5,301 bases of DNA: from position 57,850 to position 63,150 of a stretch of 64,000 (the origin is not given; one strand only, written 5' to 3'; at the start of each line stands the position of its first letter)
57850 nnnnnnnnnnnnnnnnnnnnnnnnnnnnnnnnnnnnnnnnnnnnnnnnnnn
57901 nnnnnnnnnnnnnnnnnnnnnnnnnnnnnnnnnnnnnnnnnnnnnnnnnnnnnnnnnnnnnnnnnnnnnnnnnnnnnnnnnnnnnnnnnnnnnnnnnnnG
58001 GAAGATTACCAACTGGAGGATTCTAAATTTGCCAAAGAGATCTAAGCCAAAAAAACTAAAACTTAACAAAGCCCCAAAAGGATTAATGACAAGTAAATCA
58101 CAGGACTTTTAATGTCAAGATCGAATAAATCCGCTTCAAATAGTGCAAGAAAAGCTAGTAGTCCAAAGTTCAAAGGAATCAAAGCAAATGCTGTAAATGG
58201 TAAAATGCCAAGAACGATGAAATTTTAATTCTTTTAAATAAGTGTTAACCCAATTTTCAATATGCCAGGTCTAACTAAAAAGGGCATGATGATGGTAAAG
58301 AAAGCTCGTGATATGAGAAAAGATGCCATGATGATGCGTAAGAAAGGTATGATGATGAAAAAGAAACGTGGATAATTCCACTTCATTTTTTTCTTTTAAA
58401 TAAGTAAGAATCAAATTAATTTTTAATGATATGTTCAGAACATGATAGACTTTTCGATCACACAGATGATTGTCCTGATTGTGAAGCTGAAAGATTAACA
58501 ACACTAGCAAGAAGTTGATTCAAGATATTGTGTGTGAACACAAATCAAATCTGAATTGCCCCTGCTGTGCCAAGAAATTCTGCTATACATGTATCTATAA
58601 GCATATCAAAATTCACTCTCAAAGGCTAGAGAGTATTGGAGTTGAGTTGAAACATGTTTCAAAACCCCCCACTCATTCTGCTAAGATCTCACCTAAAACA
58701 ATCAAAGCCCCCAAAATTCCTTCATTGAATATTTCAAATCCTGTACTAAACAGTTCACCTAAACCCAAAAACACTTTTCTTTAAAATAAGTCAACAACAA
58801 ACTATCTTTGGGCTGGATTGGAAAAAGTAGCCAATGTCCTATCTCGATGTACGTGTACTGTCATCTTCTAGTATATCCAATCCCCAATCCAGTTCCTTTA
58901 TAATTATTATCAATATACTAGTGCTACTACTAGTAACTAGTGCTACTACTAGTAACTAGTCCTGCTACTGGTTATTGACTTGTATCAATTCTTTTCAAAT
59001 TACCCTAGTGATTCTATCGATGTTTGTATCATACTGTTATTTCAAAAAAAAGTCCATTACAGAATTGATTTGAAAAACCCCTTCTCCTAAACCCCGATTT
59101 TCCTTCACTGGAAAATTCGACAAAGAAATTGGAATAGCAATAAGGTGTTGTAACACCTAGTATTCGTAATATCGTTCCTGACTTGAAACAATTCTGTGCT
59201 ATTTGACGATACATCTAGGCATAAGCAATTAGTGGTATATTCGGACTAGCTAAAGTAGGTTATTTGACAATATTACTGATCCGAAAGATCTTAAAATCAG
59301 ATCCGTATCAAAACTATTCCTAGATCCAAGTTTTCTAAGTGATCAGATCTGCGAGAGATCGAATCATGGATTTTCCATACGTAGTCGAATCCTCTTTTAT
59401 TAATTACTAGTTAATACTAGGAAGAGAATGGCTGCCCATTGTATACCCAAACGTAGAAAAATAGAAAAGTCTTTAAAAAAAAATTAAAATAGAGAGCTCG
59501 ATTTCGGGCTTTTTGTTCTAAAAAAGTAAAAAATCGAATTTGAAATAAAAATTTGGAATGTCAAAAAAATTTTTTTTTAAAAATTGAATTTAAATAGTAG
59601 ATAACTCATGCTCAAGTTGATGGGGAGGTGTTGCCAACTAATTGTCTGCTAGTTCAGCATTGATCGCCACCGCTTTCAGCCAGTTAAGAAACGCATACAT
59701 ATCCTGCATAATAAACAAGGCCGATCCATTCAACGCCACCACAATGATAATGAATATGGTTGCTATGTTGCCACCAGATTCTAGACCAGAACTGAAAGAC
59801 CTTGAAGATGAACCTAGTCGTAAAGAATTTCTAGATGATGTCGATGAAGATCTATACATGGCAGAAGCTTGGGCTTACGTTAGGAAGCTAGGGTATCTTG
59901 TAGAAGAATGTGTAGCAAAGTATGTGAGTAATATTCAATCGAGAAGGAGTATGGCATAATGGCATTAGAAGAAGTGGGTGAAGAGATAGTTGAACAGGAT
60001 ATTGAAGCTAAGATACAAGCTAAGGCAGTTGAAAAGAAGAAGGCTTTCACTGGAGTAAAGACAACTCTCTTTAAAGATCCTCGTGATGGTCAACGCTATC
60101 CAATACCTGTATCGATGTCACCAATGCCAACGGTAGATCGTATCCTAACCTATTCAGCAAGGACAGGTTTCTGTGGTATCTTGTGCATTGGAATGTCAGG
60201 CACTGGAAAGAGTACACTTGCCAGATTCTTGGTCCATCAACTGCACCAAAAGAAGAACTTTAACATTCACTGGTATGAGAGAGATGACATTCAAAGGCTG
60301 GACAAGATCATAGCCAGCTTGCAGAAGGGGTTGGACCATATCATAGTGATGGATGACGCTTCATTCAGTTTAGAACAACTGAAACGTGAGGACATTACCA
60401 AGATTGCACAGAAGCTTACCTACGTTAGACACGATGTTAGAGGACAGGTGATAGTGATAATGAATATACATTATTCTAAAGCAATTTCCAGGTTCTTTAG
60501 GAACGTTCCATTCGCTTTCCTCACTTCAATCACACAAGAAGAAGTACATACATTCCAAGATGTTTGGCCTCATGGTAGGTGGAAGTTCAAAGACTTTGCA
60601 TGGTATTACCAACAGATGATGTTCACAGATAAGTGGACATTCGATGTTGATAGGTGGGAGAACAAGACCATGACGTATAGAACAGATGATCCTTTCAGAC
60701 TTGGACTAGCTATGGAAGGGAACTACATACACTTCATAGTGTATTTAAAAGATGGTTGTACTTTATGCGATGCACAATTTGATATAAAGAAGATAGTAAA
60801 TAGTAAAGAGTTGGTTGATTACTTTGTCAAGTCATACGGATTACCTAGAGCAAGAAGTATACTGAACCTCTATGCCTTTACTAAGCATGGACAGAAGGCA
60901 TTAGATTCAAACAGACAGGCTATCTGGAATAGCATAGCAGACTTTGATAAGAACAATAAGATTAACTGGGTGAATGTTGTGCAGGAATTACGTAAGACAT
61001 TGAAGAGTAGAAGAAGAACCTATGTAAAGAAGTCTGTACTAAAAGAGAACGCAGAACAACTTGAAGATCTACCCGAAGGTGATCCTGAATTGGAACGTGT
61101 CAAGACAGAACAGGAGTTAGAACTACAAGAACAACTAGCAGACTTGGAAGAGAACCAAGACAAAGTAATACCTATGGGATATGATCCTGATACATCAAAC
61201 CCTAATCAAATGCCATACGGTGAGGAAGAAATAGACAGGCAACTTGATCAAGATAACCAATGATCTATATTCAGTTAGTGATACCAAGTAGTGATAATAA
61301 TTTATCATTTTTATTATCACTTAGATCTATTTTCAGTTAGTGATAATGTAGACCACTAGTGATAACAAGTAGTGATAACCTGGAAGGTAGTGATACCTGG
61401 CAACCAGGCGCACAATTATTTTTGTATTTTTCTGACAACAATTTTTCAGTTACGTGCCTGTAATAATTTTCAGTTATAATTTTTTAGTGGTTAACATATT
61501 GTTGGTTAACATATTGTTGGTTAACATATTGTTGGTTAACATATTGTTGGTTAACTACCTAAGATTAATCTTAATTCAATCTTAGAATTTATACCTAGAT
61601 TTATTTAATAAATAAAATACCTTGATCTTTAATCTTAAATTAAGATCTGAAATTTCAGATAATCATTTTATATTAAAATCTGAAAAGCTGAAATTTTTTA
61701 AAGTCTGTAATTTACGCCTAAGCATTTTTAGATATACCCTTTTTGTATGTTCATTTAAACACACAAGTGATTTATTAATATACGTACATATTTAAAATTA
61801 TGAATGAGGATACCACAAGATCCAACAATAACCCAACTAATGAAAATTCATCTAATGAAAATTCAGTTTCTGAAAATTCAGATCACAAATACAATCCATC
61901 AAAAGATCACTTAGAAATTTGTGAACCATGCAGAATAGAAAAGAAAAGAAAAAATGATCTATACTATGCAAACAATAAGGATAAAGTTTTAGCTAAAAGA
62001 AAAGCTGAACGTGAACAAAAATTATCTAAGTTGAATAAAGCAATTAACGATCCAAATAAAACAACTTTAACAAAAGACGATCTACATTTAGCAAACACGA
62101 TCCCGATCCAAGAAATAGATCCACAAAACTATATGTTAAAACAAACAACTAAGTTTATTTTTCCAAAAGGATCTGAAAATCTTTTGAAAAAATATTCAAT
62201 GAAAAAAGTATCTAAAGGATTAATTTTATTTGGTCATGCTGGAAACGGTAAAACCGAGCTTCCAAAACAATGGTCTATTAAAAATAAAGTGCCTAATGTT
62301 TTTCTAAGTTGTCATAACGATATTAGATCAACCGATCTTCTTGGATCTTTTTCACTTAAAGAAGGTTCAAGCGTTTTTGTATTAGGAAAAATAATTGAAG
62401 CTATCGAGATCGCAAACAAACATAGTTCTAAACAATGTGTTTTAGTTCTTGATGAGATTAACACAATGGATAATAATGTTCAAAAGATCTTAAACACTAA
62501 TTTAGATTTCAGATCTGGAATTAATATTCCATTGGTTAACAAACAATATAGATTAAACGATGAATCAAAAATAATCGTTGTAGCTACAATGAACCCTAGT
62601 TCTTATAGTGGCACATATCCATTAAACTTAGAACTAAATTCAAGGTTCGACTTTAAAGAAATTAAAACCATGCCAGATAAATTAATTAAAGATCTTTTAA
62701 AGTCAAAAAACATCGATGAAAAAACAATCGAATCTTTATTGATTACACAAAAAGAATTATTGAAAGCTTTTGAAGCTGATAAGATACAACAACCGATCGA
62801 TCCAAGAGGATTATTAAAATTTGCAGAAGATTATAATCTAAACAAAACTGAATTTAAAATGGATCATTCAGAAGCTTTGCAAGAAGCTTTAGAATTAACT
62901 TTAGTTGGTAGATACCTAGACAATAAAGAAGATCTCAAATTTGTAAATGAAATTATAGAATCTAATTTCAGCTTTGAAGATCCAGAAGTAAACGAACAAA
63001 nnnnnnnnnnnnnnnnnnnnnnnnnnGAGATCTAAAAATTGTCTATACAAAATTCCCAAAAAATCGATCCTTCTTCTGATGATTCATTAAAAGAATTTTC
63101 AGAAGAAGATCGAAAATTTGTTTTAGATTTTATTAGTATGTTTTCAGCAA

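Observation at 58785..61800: Candidate replication origin module: P-loop ATPase flanked by two ORF-free regions with iterons, palindromes and A/T tracts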

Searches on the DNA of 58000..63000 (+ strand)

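Call 10: search_dna_similar(query=window:58000-63000:+, collection=phages, mode=distant)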
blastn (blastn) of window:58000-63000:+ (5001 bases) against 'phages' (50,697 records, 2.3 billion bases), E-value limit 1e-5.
No match.

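Call 85: search_rna_families(sources=[L079, L006], threshold=evalue, max_evalue=0.1)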
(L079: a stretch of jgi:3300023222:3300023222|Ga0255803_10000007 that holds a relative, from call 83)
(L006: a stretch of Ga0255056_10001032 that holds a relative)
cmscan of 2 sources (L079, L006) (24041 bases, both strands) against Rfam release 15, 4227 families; matches with E-value up to 0.1: 1.
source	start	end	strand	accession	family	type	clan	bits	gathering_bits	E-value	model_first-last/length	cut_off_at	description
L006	4461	4543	-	RF01000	mir-580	Gene; miRNA;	-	41.7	83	8.8e-06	1-93/93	no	mir-580 microRNA precursor family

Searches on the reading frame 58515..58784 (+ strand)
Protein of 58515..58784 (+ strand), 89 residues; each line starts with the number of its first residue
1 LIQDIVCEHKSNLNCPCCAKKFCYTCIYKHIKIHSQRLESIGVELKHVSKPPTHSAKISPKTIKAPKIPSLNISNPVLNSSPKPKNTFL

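Call 5: search_protein_families(library=pfam, proteins=[window:58515-58784:+], max_evalue=1)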
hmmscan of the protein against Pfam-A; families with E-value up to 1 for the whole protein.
window:58515-58784:+ (89 aa): 0 families

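Call 6: search_protein_families(library=phrogs, proteins=[window:58515-58784:+], max_evalue=1)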
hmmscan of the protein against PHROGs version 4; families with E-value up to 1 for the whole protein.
window:58515-58784:+ (89 aa): 1 family
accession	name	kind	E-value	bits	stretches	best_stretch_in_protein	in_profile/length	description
phrog_32630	-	unknown function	0.15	13.2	1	14-27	16-29/43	-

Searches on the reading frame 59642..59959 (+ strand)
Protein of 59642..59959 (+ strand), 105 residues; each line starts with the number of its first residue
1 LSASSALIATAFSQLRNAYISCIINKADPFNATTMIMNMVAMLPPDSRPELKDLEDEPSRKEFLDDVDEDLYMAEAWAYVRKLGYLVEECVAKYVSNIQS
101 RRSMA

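Call 5: search_protein_families(library=pfam, proteins=[window:59642-59959:+], max_evalue=1)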
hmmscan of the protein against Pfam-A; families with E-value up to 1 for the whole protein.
window:59642-59959:+ (105 aa): 1 family
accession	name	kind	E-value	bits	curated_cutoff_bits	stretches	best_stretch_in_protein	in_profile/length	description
PF12287.13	Caprin-1_C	-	0.16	12.5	25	1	9-53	126-169/323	Cytoplasmic activation/proliferation-associated protein-1 C term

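Call 6: search_protein_families(library=phrogs, proteins=[window:59642-59959:+], max_evalue=1)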
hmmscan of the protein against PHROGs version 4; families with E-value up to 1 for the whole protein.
window:59642-59959:+ (105 aa): 1 family
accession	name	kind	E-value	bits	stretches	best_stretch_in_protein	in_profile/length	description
phrog_16038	-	unknown function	0.37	12.1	1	24-75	61-112/115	-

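Call 81: find_homologous_proteins(query=window:59642-59956:+, max_evalue=0.01)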
Query seq(105 aa) (105 aa): 24 proteins with E <= 0.01 among 26 candidates.
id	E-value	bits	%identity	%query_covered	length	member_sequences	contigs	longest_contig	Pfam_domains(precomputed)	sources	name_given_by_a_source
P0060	1.6e-61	222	99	100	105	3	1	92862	-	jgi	-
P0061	3.0e-48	179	79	99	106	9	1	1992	-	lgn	-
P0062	8.1e-45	168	76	99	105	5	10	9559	-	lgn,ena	-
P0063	3.5e-43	163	70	99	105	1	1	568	-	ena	-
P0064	2.0e-42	161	74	100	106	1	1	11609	-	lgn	-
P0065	8.8e-42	158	72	100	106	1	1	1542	-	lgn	-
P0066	2.4e-41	157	70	100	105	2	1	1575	-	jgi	-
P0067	7.6e-40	152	73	100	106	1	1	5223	-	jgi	-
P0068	1.9e-36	141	65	100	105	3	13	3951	-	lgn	-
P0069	3.2e-34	134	62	100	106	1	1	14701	-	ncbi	-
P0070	2.2e-32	128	82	68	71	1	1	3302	-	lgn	-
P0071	3.3e-32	128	86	68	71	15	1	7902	-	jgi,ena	-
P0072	3.8e-32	128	82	68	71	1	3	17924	-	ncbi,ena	-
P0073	5.9e-32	127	80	68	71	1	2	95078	-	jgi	-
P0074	6.7e-32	127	85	68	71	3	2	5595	-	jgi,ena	-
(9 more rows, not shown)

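Call 82: find_encoding_contigs(protein=P0060, flank=10000, max_places=2)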
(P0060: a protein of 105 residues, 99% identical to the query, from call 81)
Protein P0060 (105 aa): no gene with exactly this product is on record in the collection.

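Call 83: find_encoding_contigs(protein=P0073, flank=10000, max_places=2)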
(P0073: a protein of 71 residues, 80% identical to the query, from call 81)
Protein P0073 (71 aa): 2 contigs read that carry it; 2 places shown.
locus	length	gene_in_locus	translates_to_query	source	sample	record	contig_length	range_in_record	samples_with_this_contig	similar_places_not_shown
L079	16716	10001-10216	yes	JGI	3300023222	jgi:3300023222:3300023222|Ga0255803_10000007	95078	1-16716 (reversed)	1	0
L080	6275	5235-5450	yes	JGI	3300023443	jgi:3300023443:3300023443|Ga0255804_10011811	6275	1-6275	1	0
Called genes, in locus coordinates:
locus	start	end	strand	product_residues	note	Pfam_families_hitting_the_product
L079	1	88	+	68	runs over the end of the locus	-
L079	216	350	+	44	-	-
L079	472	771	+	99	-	-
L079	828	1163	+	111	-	-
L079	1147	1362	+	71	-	-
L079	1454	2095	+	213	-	PF00145:DNA_methylase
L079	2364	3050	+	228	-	PF00149:Metallophos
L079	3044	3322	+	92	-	-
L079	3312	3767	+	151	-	-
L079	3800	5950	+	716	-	PF01555:N6_N4_Mtase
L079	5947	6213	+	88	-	-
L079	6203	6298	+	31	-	-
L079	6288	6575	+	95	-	-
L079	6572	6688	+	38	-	-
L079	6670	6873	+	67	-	-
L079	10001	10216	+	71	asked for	-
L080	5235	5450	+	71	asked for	-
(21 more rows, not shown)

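Call 94: predict_structure(alignment_id=A5)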
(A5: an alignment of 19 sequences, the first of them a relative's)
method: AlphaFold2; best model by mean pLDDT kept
length: 105 residues; sequences in the alignment: 19
mean_pLDDT: 83.0   pTM: 0.74
mean pLDDT of the five models: 83.0, 77.4, 74.4, 62.9, 60.7
residues with pLDDT >= 90: 25; 70-90: 69; 50-70: 9; < 50: 2
segments of 3 or more residues with pLDDT < 50: none
pLDDT, mean of each block of 10 residues (from residue 1): 67 87 84 92 88 83 80 90 92 77 63
secondary structure, 60 per line:
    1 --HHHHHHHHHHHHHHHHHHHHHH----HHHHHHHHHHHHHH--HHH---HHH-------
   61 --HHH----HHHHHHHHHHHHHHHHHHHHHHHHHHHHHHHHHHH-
elements in order: H3-24 H29-42 H70-104

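Call 101: search_protein_families(library=ncbifam, proteins=[window:59642-59959:+], max_evalue=0.01)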
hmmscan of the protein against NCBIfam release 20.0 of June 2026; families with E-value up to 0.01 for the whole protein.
window:59642-59959:+ (105 aa): 0 families

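Call 102: search_protein_families(library=padloc, proteins=[window:59642-59959:+], max_evalue=0.01)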
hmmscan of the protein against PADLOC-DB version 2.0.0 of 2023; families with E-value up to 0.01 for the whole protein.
window:59642-59959:+ (105 aa): 0 families
